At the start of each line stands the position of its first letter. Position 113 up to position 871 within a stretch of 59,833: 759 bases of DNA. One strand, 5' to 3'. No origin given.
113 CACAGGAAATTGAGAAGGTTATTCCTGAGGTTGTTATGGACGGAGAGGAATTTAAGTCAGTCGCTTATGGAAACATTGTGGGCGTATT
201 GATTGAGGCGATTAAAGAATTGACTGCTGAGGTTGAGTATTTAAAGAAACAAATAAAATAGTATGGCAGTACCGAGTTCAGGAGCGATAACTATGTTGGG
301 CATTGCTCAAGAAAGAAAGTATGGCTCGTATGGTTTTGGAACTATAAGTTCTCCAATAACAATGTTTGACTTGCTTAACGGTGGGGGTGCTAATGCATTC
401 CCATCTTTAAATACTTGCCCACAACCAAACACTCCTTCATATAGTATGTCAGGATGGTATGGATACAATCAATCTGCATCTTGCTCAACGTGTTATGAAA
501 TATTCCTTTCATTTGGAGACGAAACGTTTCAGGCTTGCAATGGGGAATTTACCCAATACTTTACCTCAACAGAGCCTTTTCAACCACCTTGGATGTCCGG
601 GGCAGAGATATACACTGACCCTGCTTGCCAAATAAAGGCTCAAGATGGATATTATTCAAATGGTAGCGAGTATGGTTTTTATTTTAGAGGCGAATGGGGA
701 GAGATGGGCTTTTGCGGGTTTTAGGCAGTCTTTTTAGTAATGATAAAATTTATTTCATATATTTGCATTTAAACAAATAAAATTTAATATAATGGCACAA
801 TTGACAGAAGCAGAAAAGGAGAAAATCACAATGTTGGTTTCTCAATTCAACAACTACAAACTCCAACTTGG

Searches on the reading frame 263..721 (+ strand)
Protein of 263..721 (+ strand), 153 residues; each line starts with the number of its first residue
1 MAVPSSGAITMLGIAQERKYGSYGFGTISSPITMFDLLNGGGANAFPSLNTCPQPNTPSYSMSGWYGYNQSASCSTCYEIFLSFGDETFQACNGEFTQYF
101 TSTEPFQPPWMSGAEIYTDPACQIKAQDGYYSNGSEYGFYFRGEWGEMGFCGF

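Call 78: search_protein_families(library=pfam, alignment_id=A7, max_evalue=0.001)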
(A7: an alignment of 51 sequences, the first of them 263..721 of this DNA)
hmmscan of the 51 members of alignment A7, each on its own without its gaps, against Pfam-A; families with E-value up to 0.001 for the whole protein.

A. member 1, window:263-721:+ (153 aa): 0 families

B. families by the number of members that match (of 51 scanned): 19 families
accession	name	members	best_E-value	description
PF08299.17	Bac_DnaA_C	2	6.7e-06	Bacterial dnaA protein helix-turn-helix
PF00118.29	Cpn60_TCP1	1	1.2e-55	TCP-1/cpn60 chaperonin family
PF06378.16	SSAP_Sak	1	7.5e-46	Sak Single Strand Annealing Protein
PF06094.17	GGACT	1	5.1e-22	Gamma-glutamyl cyclotransferase, AIG2-like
PF25729.1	crAss_MUZ_C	1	3.8e-19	Crassvirus muzzle protein C-terminal domain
PF08800.15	BT4734-like_N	1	9.7e-19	BT4734-like, N-terminal domain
PF12684.13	DUF3799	1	1.4e-16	PDDEXK-like domain of unknown function (DUF3799)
PF23790.1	Kyano_Gp96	1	6e-16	Kyanoviridae Gp96 protein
PF01510.30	Amidase_2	1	2.4e-15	N-acetylmuramoyl-L-alanine amidase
PF04851.21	ResIII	1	2.2e-12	Type III restriction enzyme, res subunit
PF00176.29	SNF2-rel_dom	1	5.3e-07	SNF2-related domain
PF19263.5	DUF5906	1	3.4e-06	Family of unknown function (DUF5906)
PF16510.12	P22_portal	1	8.8e-06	Phage P22-like portal protein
PF01464.25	SLT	1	1.2e-05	Transglycosylase SLT domain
PF11898.13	DUF3418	1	2.1e-05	Domain of unknown function (DUF3418)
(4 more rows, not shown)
